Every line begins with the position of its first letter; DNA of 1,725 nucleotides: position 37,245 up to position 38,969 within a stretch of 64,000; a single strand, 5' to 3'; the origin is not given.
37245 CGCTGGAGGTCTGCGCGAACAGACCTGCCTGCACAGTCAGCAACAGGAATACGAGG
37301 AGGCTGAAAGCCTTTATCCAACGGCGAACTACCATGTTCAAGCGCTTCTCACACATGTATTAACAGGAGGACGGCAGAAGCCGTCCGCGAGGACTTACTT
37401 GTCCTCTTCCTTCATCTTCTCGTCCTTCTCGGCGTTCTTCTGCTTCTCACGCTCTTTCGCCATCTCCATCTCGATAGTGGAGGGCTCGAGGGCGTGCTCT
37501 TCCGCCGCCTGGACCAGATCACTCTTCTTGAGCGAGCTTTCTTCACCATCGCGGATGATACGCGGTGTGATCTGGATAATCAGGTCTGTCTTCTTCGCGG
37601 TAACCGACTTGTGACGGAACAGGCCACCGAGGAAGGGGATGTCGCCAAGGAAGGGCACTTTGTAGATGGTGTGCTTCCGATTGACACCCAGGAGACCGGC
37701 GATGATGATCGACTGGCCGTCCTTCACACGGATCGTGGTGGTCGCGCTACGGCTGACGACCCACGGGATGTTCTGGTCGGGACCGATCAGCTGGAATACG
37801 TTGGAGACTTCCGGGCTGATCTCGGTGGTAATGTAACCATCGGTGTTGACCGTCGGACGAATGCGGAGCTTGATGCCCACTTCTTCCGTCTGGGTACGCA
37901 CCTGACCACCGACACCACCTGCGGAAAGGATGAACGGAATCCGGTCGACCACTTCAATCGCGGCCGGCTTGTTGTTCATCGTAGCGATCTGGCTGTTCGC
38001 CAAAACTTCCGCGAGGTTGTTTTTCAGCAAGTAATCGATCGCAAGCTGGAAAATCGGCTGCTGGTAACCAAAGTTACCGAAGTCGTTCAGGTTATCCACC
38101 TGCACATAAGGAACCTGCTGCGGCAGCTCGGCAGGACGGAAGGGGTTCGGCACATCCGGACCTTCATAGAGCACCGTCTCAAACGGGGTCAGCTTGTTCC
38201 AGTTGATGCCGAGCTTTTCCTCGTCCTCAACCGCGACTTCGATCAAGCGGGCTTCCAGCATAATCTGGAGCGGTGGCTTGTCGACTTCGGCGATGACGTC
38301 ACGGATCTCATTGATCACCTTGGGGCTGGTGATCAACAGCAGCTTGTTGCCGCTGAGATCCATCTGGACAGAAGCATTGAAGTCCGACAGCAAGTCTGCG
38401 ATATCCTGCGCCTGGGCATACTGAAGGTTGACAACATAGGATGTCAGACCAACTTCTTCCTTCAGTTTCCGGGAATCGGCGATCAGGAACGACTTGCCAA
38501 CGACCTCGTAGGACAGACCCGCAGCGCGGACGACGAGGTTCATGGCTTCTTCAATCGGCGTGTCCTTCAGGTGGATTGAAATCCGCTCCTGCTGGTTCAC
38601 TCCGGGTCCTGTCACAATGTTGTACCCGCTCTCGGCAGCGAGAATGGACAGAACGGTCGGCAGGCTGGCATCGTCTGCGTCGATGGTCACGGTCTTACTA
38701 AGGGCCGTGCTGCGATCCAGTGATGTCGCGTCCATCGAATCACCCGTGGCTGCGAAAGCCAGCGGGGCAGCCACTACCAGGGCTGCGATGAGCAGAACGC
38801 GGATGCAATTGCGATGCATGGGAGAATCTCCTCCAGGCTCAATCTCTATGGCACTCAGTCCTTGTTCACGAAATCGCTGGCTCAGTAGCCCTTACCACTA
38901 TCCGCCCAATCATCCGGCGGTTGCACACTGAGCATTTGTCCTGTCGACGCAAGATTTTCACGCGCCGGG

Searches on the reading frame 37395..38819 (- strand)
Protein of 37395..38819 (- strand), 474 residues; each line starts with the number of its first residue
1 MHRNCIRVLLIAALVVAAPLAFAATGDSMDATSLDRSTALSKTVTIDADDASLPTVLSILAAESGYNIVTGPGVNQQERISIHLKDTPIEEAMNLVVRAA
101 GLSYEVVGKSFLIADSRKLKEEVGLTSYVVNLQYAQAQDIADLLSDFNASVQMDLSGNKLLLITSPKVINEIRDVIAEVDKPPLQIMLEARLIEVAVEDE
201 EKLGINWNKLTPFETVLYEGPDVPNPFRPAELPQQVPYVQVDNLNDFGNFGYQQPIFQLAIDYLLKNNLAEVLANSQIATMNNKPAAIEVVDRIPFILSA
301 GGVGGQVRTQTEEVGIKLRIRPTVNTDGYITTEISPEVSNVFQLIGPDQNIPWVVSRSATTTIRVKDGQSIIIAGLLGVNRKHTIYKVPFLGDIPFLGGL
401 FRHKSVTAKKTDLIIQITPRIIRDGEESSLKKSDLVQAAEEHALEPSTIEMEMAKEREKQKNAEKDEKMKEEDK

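Call 20: search_protein_families(library=pfam, proteins=[window:37395-38819:-], max_evalue=0.001)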
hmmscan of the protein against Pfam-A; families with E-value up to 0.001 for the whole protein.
window:37395-38819:- (474 aa): 3 families
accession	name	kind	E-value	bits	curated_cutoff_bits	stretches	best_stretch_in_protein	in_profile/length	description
PF00263.26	Secretin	-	5.6e-41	140.4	27.5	1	266-423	4-169/169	Bacterial type II and III secretion system protein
PF07660.19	STN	-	6.8e-10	39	28.4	1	66-113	1-49/52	Secretin and TonB N terminus short domain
PF03958.22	Secretin_N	-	2.8e-08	34.3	28.2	1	129-185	3-69/69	Bacterial type II/III secretion system short domain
